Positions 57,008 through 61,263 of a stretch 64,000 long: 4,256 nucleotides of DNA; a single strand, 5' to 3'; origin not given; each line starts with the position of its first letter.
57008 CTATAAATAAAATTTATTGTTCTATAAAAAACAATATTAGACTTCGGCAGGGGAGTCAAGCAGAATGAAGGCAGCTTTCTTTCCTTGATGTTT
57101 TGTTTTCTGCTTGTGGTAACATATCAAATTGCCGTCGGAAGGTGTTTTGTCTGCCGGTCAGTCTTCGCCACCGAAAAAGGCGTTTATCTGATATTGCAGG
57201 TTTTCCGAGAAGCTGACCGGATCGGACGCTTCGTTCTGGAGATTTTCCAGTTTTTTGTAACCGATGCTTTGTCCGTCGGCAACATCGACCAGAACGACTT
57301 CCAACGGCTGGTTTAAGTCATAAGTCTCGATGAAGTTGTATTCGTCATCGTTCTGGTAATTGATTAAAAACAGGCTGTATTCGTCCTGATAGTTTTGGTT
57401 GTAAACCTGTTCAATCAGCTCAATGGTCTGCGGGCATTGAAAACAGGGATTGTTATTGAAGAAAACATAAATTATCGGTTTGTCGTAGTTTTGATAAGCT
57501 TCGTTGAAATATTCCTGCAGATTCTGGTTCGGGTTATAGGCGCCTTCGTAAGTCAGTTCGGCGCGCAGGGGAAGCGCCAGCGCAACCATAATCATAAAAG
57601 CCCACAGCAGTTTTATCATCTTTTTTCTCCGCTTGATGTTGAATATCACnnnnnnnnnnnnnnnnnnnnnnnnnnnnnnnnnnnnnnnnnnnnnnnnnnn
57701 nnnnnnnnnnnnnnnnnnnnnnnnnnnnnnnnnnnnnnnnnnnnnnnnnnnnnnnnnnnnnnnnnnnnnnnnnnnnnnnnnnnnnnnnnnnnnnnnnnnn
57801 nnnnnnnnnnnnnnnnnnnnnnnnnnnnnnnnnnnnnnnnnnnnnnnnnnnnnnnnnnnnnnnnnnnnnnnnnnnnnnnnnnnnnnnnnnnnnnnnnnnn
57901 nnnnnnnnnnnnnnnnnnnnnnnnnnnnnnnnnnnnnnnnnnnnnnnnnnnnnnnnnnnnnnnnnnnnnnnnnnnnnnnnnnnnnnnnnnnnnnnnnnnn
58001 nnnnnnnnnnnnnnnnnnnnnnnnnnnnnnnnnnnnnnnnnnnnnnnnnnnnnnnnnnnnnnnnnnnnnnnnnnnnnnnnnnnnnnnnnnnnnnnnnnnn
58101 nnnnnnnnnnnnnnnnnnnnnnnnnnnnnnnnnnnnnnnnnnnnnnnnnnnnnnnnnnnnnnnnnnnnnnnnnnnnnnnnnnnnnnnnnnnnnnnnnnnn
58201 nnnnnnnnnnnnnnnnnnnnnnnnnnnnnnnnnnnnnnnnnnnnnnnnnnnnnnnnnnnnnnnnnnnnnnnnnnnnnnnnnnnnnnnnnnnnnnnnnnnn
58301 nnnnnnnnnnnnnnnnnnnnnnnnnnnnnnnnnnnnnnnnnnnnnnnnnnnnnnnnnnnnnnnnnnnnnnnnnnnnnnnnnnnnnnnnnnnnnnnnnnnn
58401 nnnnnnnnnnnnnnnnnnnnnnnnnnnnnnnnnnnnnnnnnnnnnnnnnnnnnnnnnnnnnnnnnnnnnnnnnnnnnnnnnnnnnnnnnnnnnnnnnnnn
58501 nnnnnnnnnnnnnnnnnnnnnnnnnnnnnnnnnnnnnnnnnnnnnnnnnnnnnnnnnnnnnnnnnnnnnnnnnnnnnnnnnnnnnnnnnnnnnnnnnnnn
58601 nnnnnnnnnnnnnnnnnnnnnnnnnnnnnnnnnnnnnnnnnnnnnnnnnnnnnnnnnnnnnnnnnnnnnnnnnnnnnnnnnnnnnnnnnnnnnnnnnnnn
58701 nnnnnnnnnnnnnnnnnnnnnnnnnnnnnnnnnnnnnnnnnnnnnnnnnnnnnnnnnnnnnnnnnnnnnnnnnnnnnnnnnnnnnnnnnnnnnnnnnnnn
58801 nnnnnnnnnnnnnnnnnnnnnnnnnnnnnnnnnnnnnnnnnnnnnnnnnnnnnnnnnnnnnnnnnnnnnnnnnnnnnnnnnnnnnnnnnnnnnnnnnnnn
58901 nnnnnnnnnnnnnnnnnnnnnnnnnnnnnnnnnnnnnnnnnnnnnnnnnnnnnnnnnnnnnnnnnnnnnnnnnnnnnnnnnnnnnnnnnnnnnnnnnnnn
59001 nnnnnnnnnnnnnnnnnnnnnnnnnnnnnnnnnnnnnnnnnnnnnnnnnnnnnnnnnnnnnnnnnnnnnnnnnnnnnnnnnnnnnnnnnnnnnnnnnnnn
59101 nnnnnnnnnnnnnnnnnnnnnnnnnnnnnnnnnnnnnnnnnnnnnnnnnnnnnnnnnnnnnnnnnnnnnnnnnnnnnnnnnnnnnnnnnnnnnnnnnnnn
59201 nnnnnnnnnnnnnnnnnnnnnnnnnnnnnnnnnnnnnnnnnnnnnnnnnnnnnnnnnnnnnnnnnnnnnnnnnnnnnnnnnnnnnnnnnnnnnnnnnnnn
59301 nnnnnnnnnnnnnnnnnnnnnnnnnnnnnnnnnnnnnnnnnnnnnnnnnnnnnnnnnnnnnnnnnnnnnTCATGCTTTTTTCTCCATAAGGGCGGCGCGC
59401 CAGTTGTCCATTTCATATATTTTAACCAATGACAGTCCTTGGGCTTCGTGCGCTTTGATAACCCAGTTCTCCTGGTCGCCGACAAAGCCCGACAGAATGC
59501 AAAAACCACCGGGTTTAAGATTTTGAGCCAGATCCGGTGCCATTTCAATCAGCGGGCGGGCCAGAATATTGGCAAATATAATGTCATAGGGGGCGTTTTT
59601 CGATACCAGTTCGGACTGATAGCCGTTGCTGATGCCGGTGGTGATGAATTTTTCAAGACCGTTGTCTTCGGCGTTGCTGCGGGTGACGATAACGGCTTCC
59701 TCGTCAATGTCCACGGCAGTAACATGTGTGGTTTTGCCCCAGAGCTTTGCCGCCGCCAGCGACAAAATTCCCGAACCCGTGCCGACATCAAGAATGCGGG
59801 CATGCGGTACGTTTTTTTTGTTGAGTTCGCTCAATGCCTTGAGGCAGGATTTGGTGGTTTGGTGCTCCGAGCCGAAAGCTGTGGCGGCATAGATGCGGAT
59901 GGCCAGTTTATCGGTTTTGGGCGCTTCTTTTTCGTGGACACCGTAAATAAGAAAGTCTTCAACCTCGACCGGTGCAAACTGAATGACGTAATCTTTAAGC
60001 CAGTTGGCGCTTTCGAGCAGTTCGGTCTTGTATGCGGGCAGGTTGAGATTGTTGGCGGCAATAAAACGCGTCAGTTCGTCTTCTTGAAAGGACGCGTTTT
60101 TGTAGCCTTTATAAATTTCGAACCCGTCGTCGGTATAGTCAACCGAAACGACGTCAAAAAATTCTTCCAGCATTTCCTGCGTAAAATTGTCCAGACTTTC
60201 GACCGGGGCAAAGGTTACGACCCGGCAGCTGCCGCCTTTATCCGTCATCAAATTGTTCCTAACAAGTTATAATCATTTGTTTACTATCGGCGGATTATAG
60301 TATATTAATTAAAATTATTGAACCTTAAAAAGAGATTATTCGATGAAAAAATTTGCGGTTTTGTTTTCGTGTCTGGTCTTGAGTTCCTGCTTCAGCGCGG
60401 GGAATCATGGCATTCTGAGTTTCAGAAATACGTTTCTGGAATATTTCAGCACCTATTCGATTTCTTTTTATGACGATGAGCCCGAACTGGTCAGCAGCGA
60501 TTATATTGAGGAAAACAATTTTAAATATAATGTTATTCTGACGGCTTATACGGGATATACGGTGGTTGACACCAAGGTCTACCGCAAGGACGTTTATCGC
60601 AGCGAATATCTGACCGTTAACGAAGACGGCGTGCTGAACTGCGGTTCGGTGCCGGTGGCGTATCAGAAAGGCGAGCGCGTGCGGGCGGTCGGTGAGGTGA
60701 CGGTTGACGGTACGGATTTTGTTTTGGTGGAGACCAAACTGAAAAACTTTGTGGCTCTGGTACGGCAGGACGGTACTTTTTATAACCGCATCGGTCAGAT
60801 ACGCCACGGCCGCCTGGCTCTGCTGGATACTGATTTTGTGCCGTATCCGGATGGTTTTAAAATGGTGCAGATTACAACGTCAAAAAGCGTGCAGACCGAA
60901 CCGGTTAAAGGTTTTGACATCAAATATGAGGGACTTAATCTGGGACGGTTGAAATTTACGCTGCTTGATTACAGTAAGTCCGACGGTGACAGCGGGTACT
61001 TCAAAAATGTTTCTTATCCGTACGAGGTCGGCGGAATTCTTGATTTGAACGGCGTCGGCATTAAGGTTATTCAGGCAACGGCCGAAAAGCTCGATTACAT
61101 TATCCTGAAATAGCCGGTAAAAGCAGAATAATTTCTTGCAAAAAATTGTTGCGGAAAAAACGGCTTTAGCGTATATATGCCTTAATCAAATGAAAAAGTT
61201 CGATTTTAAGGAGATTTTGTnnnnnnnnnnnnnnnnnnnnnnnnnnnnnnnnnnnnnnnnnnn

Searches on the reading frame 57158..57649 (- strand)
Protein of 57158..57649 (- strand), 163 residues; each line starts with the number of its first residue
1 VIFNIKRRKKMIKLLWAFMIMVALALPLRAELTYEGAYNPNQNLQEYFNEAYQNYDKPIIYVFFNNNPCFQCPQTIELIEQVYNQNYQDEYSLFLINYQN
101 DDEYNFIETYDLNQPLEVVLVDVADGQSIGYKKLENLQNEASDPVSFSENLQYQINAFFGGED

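Call 30: search_protein_families(library=pfam, proteins=[window:57158-57649:-], max_evalue=0.001)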
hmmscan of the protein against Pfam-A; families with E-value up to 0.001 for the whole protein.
window:57158-57649:- (163 aa): 0 families

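Call 96: search_protein_families(library=ncbifam, proteins=[window:57158-57649:-], max_evalue=0.01)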
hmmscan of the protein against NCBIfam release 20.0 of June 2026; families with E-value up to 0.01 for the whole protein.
window:57158-57649:- (163 aa): 1 family
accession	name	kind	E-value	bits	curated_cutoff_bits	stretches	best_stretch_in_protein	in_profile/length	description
NF040494.1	nitrored_ArsF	subfamily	1.4e-07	31.9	60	1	60-157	3-105/106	nitrophenyl compound nitroreductase subunit ArsF family protein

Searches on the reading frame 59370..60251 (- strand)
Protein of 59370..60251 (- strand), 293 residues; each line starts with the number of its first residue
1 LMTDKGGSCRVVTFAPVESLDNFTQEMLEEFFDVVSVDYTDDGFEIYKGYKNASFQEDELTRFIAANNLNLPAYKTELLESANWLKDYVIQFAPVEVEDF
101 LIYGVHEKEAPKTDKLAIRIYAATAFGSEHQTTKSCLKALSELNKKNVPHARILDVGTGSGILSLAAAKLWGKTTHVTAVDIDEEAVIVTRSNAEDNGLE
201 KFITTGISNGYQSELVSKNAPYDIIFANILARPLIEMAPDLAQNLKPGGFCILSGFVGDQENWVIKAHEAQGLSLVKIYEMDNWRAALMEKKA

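Call 30: search_protein_families(library=pfam, proteins=[window:59370-60251:-], max_evalue=0.001)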
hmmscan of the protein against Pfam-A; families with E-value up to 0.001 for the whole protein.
window:59370-60251:- (293 aa): 13 families
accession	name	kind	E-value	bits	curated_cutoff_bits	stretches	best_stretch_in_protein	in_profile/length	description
PF06325.19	PrmA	-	2e-51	175.7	22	1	52-291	63-295/296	Ribosomal protein L11 methyltransferase (PrmA)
PF13847.12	Methyltransf_31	-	4.5e-12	46.3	27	1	150-261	4-117/145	Methyltransferase domain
PF05175.20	MTS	-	7.4e-11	42.4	23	1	140-228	24-105/170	Methyltransferase small domain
PF13649.12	Methyltransf_25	-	1.6e-10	42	27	1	153-249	1-97/97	Methyltransferase domain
PF01135.25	PCMT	-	4.9e-10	40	20.3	1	148-259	72-175/210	Protein-L-isoaspartate(D-aspartate) O-methyltransferase (PCMT)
PF13489.12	Methyltransf_23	-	5e-08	33.3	27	1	130-254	3-117/164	Methyltransferase domain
PF09243.16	Rsm22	-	1.4e-06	28.3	23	1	119-201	5-86/275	Mitochondrial small ribosomal subunit Rsm22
PF08241.18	Methyltransf_11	-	9.6e-06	26.6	21.2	1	154-252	1-94/95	Methyltransferase domain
PF08242.18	Methyltransf_12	-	8.4e-05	23.7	30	1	154-250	1-97/98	Methyltransferase domain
PF12847.13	Methyltransf_18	-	0.00013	22.5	27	1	149-213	14-77/151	Methyltransferase domain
PF03602.21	Cons_hypoth95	-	0.00013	22.2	24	1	138-227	30-119/182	Conserved hypothetical protein 95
PF08704.16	GCD14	-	0.00049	20.3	26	0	149-255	40-147/247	tRNA methyltransferase complex GCD14 subunit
PF10294.15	Methyltransf_16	-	0.00054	20.2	21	1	139-207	36-104/174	Lysine methyltransferase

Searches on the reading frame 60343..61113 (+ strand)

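Call 36: search_protein_families(library=pfam, proteins=[window:60343-61113:+], max_evalue=0.1)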
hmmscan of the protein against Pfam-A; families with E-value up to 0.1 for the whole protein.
window:60343-61113:+ (256 aa): 1 family
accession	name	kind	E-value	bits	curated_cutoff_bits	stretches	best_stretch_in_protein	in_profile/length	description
PF09044.15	Kp4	-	0.017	15.7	27.8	1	86-122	86-122/125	Kp4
